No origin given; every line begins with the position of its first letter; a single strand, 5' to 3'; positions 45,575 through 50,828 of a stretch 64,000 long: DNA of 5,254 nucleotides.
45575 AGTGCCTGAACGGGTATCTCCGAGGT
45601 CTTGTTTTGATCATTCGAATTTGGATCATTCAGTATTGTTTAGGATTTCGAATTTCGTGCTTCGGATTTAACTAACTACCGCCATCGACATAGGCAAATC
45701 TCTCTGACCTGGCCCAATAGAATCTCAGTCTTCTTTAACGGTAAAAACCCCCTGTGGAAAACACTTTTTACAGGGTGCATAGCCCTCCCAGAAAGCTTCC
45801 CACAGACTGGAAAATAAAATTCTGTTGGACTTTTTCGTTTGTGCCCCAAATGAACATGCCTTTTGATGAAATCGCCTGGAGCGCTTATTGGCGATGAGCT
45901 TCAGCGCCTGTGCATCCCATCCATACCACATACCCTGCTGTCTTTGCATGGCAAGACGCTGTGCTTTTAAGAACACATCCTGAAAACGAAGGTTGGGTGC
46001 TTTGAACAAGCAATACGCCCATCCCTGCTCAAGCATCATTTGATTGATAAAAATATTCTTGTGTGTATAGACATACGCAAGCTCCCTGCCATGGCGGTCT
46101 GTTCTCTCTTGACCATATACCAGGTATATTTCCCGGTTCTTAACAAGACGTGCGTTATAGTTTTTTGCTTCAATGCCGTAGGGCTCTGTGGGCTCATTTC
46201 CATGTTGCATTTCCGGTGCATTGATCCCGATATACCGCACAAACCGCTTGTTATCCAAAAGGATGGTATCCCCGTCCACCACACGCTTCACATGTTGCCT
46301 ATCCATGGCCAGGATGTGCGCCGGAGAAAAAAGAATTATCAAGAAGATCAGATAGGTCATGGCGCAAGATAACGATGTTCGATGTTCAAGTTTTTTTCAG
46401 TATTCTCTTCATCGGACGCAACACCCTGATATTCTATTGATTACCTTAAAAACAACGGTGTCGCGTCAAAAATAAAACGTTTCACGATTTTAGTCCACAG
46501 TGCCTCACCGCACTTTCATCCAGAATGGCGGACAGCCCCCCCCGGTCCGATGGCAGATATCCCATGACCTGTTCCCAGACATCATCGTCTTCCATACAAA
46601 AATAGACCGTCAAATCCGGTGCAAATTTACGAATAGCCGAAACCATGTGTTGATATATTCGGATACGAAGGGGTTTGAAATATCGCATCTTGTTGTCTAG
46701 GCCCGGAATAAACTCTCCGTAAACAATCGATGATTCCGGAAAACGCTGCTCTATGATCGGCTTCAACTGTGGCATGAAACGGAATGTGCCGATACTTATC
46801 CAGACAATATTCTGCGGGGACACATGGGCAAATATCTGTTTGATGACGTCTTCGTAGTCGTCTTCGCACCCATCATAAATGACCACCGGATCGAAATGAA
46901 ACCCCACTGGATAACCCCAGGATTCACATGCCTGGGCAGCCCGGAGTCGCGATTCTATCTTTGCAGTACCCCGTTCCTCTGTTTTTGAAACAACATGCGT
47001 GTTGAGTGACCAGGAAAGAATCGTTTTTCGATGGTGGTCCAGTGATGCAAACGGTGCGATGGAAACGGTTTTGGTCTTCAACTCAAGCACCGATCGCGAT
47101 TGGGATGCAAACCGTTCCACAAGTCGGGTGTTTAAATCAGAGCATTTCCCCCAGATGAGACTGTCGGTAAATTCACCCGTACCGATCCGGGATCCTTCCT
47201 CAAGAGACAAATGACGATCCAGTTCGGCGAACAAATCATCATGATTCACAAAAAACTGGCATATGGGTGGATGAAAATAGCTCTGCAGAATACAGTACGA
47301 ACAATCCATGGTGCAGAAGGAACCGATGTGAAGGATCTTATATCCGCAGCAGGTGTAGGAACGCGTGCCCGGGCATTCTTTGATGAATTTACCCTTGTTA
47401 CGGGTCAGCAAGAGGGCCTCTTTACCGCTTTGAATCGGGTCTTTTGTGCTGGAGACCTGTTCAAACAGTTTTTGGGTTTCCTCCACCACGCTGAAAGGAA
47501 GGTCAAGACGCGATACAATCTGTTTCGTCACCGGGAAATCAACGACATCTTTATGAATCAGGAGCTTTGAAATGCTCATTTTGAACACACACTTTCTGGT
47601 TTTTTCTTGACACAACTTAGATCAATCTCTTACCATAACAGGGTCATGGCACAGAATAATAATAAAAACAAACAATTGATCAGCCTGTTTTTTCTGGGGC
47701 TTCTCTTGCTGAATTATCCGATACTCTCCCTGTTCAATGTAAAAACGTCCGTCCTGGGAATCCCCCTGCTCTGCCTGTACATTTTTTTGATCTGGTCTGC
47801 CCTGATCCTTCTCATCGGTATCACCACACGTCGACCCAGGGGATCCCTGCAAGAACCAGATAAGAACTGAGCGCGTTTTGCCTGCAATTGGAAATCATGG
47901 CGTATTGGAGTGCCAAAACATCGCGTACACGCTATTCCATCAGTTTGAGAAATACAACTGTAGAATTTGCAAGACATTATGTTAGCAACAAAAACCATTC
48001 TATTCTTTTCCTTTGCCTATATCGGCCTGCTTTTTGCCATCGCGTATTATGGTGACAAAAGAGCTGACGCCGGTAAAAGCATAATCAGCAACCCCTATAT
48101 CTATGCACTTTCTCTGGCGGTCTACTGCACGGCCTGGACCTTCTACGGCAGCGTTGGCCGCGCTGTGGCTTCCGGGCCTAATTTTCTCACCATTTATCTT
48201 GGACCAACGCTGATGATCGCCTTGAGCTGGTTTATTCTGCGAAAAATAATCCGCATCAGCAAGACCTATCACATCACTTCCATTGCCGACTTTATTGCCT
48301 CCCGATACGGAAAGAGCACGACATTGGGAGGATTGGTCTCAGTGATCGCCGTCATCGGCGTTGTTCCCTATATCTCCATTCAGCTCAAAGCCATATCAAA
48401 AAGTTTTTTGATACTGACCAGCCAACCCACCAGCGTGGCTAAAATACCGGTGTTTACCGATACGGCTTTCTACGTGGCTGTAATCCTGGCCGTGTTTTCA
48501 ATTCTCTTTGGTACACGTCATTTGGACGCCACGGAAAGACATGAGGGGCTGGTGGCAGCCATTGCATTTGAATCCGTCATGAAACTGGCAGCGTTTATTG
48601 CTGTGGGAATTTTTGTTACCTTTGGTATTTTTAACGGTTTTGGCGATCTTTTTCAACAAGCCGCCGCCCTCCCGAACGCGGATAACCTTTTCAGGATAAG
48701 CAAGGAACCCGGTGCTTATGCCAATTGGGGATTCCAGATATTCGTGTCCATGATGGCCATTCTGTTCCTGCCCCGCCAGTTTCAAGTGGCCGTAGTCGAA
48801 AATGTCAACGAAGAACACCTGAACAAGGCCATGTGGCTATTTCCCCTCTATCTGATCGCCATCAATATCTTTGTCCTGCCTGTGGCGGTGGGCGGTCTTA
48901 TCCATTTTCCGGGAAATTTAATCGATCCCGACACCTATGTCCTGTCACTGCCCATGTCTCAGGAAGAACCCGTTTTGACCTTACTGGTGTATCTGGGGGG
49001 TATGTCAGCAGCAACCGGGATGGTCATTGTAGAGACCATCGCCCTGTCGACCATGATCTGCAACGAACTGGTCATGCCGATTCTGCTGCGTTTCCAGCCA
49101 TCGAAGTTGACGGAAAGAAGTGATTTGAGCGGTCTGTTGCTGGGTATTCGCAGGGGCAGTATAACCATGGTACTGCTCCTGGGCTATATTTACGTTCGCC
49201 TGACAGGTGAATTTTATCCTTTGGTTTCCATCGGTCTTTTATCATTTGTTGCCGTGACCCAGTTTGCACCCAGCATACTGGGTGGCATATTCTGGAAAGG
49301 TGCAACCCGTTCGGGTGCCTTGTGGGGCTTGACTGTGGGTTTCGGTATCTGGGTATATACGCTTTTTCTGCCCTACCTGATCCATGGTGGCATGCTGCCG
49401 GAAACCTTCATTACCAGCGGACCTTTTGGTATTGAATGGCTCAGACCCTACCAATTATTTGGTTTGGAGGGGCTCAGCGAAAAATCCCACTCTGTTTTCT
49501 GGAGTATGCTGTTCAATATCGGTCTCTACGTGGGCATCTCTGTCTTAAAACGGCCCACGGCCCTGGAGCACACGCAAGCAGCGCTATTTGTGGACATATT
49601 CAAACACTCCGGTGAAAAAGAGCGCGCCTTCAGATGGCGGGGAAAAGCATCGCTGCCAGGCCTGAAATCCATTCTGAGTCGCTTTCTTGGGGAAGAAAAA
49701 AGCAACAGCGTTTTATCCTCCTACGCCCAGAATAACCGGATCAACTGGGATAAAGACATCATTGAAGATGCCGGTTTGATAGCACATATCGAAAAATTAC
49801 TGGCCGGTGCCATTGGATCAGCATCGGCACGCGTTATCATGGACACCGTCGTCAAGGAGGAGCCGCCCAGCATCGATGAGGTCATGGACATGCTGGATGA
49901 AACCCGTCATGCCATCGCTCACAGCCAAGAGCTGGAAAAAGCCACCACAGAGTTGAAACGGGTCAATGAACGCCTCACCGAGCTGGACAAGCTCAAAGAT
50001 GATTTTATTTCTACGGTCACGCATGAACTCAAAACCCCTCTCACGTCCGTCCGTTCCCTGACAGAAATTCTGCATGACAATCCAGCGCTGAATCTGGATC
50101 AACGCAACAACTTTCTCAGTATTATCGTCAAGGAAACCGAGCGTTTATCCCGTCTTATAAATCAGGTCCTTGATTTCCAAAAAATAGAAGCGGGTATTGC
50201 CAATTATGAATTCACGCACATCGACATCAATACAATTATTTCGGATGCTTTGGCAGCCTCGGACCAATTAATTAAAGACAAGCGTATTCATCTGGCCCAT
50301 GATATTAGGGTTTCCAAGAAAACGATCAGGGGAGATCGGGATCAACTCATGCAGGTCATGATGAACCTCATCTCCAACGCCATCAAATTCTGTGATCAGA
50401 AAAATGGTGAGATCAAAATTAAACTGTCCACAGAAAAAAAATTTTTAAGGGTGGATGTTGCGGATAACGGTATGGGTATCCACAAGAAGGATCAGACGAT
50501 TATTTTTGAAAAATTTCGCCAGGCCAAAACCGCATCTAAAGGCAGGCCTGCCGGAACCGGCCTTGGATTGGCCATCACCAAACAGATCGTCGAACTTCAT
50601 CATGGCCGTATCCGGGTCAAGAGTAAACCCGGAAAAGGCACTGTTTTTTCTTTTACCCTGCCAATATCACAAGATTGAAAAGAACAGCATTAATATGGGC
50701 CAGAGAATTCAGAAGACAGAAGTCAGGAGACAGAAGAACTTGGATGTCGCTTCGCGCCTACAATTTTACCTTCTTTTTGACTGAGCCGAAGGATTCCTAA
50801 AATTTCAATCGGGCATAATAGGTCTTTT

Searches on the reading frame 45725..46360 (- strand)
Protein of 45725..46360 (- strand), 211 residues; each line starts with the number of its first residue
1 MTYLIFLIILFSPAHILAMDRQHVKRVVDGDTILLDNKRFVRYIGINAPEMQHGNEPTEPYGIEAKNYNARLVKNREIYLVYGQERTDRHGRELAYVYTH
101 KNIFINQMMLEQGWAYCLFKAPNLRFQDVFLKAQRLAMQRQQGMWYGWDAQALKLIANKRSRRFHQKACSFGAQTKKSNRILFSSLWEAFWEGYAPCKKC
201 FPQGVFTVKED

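Call 80: search_protein_families(library=pfam, proteins=[window:45725-46360:-])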
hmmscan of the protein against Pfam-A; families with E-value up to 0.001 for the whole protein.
window:45725-46360:- (211 aa): 1 family
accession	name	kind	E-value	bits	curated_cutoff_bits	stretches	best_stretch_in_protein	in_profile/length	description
PF00565.23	SNase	-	1.4e-20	74.2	21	1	41-145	2-105/107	Staphylococcal nuclease homologue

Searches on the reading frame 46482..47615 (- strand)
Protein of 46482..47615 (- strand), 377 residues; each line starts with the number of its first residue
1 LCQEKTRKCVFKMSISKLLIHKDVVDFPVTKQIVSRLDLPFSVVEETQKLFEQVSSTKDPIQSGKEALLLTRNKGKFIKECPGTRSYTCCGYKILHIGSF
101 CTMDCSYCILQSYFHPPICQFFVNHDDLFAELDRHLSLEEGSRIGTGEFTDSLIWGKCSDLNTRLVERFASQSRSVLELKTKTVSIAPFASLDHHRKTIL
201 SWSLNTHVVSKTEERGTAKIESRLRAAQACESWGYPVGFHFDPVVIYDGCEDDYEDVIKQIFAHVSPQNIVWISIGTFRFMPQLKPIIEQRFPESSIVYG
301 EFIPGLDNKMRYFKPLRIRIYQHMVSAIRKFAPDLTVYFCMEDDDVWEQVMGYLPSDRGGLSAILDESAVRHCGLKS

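Call 80: search_protein_families(library=pfam, proteins=[window:46482-47615:-])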
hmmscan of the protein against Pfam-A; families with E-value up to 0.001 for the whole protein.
window:46482-47615:- (377 aa): 1 family
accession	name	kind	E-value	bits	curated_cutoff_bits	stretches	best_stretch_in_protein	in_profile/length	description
PF20903.3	SPL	-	3.1e-23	82.6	27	1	96-297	82-288/338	Spore photoproduct lyase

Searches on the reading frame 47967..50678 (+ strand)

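Call 10: search_protein_families(library=pfam, proteins=[window:47967-50678:+])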
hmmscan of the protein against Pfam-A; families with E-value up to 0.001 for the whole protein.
window:47967-50678:+ (903 aa): 4 families
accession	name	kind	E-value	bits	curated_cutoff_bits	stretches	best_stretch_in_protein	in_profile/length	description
PF02518.31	HATPase_c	-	1.2e-29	103.4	26.4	1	789-901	1-110/111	Histidine kinase-, DNA gyrase B-, and HSP90-like ATPase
PF00512.31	HisKA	-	6.9e-18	64.9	26.9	1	677-743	2-66/66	His Kinase A (phospho-acceptor) domain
PF14501.12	HATPase_c_5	-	0.0003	21.1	22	1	793-887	5-91/102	GHKL domain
PF00474.23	SSF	-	0.00051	19.5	22.8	0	46-166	13-131/406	Sodium:solute symporter family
